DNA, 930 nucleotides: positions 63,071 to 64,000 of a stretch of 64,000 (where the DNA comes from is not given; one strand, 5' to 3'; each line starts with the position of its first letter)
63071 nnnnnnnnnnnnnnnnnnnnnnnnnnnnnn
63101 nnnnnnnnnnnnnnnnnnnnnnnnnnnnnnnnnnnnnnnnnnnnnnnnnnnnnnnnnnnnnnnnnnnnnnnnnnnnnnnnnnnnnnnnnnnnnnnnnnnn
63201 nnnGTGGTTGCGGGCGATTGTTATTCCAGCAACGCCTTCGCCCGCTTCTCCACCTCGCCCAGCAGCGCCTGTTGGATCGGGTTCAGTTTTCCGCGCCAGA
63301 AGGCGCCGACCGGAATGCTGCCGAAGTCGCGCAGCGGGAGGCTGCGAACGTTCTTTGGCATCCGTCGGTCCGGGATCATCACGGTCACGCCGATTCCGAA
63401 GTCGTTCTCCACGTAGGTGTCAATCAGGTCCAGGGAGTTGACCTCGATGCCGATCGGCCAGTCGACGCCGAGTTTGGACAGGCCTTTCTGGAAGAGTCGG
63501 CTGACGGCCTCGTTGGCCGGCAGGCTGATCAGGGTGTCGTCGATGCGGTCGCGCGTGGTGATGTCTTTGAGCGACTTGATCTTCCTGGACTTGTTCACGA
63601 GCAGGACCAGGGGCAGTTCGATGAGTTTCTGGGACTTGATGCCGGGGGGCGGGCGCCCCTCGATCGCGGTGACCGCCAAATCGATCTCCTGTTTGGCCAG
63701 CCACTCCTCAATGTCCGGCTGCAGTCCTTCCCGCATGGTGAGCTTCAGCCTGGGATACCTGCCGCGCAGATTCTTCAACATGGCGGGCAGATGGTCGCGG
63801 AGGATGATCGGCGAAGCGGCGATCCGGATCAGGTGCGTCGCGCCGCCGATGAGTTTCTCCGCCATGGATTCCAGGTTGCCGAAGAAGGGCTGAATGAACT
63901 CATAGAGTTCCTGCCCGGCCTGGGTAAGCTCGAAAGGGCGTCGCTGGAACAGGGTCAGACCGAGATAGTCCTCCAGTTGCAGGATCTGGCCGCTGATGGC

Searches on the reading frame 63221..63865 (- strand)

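Call 37: search_protein_families(library=pfam, proteins=[window:63221-63865:-], max_evalue=0.0001)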
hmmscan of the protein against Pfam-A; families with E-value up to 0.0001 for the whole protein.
window:63221-63865:- (214 aa): 1 family
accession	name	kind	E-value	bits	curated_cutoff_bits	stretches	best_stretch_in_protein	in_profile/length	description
PF03466.25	LysR_substrate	-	2.4e-25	89.6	28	1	9-203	4-202/209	LysR substrate binding domain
